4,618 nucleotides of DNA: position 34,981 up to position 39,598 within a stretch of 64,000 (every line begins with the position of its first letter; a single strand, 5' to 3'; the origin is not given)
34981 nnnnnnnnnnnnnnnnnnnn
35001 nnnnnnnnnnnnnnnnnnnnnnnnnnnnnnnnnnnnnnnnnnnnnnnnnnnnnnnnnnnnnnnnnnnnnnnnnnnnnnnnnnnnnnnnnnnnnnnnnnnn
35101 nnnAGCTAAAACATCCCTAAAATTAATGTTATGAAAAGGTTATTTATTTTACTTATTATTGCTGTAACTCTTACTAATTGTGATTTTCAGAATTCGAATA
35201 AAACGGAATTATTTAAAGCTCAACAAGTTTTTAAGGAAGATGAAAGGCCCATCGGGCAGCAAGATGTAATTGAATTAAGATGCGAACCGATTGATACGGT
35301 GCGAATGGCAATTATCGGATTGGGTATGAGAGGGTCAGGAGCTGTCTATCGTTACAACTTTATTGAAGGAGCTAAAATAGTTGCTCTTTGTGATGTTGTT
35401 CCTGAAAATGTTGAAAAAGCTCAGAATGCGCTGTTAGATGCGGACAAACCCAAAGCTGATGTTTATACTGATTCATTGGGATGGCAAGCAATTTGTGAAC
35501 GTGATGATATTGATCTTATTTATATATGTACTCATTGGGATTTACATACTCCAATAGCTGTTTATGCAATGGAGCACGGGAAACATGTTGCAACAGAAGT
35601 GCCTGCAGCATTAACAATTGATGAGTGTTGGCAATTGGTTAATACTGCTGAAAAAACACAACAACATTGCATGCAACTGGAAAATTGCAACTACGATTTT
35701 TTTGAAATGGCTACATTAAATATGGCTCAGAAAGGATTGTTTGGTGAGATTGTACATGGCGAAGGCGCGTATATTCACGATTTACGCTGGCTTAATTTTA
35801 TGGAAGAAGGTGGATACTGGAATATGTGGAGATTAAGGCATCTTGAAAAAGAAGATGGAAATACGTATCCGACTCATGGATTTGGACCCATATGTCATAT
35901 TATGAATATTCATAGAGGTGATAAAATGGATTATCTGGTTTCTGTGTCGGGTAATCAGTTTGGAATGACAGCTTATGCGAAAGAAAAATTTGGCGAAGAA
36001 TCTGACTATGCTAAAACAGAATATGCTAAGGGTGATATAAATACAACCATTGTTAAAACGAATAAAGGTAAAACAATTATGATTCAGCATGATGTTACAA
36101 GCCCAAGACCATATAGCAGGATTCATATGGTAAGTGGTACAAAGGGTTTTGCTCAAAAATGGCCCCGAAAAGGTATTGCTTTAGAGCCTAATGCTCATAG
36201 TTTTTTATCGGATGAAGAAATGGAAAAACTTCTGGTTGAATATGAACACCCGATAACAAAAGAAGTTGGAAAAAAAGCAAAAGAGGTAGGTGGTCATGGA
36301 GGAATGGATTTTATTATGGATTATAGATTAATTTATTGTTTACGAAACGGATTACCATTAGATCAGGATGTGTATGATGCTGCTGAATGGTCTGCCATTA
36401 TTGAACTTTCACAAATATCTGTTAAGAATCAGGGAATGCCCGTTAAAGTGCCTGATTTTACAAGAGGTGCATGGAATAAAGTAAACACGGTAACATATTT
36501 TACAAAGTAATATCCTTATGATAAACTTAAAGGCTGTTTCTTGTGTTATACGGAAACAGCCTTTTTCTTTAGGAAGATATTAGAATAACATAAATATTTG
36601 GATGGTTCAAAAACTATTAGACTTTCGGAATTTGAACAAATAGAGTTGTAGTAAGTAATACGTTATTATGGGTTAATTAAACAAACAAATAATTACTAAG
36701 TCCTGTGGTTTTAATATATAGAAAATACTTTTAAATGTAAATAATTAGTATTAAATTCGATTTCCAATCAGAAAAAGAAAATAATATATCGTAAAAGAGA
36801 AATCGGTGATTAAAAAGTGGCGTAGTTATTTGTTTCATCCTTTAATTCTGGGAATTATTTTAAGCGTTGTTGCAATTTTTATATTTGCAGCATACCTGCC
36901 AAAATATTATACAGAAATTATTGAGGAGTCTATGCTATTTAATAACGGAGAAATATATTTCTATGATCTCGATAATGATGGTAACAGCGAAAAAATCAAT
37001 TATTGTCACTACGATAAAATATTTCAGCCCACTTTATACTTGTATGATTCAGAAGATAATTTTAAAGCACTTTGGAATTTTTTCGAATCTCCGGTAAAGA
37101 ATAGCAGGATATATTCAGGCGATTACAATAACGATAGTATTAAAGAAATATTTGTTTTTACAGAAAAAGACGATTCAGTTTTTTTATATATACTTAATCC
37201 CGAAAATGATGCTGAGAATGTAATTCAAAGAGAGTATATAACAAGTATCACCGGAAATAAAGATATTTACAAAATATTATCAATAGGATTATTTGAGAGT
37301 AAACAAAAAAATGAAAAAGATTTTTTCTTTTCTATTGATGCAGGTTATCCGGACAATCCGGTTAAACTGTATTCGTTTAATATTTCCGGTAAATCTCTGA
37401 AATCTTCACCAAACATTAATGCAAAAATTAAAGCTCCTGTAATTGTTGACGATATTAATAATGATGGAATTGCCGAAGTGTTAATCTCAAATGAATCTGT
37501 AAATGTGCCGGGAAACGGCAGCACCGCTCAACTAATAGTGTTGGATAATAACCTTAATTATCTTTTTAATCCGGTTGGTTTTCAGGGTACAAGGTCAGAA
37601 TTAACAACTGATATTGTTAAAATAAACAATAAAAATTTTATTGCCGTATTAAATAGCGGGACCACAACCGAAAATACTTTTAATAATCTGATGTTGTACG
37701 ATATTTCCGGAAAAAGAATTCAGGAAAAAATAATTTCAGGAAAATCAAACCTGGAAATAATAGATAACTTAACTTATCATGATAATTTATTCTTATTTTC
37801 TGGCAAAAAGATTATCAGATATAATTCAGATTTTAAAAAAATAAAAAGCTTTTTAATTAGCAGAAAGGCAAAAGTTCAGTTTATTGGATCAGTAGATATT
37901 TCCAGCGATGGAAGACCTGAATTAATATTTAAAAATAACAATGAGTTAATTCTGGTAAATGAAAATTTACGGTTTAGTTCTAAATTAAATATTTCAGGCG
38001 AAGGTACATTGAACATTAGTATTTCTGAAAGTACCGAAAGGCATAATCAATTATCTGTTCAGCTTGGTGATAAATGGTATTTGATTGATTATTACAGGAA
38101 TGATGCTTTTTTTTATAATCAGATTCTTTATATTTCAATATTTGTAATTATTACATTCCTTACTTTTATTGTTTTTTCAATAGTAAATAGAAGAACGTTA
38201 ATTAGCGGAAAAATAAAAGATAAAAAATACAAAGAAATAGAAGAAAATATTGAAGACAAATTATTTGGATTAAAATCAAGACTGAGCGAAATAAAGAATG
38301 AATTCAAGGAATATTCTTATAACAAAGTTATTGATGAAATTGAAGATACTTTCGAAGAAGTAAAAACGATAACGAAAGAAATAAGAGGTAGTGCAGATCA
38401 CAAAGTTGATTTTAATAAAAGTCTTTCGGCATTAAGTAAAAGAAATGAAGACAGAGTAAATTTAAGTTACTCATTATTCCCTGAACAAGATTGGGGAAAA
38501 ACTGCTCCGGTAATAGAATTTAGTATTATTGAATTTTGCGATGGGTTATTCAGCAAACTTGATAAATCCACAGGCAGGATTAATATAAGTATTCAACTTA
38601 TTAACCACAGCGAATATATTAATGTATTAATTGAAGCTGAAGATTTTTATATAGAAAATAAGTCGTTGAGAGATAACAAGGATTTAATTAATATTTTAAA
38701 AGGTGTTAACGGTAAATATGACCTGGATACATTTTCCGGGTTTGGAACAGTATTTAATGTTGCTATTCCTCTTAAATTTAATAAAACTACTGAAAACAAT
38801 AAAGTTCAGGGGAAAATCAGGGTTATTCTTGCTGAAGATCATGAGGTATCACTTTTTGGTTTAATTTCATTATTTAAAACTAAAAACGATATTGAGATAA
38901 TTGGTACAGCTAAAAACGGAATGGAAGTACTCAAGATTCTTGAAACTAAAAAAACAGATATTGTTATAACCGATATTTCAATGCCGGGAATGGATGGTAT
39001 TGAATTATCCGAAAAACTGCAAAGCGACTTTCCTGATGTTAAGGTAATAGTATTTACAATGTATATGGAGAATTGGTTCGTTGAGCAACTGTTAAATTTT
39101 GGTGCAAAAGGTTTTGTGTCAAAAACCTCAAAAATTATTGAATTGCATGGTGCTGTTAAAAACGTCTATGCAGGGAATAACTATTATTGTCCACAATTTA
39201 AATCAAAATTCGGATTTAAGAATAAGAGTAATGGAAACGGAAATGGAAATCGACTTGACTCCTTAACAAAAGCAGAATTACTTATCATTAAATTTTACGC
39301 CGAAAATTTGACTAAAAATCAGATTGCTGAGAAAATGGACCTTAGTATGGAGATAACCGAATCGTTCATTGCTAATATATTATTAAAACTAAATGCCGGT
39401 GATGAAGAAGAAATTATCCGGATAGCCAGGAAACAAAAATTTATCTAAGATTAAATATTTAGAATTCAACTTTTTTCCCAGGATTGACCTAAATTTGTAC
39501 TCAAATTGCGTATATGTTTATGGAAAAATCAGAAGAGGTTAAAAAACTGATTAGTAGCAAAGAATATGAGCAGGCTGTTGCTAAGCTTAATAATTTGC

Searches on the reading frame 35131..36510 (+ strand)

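Call 3: search_protein_families(library=ncbifam, proteins=[window:35131-36510:+])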
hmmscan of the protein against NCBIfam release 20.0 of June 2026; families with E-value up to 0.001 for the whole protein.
window:35131-36510:+ (459 aa): 9 families
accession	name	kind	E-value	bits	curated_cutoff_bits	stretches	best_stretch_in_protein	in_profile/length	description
NF052479.1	LevoglcsnDh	equivalog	1.9e-12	46.6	650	1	96-218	43-165/386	levoglucosan dehydrogenase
NF040723.1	UDP-GlcNAcDh_Arch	equivalog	6.5e-12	45.6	450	1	57-208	1-142/302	UDP-N-acetylglucosamine 3-dehydrogenase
NF052679.1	InsChiInosDhIolG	equivalog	1.6e-10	40.6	540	1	56-183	2-123/343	bifunctional inositol 2-dehydrogenase/D-chiro-inositol 1-dehydrogenase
NF058561.1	BT_2158_fam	equivalog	2.7e-10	39.4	750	1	53-185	32-154/487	glycoside 3-dehydrogenase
NF008607.0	PRK11579.1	subfamily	4.6e-10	39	330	1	55-211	3-149/346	oxidoreductase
TIGR04380.1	myo_inos_iolG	equivalog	1.3e-09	37.4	355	1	57-181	2-119/330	inositol 2-dehydrogenase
NF058563.1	BT_2159_fam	equivalog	1e-08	34.6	650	1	57-182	1-118/350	disaccharide 3-dehydrogenase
NF041392.1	XylDh_Gfo6_Halo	equivalog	2.7e-08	33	350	1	55-215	15-171/350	D-xylose 1-dehydrogenase Gfo6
NF007574.0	PRK10206.1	equivalog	2.6e-07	30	352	1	119-212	58-151/345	oxidoreductase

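Call 4: search_protein_families(library=pfam, proteins=[window:35131-36510:+])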
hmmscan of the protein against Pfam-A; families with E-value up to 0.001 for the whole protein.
window:35131-36510:+ (459 aa): 2 families
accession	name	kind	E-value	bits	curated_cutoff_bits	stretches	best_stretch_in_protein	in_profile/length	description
PF21252.2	Glyco_hydro_109_C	-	5.3e-53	179.5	27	1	193-350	1-173/187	Glycosyl hydrolase 109, C-terminal domain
PF01408.29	GFO_IDH_MocA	-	5.2e-17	63.1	24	1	57-181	1-117/120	Oxidoreductase family, NAD-binding Rossmann fold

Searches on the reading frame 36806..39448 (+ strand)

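Call 9: search_protein_families(library=pfam, max_evalue=0.00001, proteins=[window:36806-39448:+])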
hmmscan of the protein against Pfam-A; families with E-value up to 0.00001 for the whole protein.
window:36806-39448:+ (880 aa): 3 families
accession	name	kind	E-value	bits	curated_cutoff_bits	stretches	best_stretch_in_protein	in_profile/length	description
PF00072.30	Response_reg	-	1.7e-24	86.6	30.2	1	673-784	1-110/111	Response regulator receiver domain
PF13517.12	FG-GAP_3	-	5.2e-09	37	26.9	0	54-117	1-61/61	FG-GAP-like repeat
PF00196.25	GerE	-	5.1e-07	29.6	23.5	1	818-874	1-57/57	Bacterial regulatory proteins, luxR family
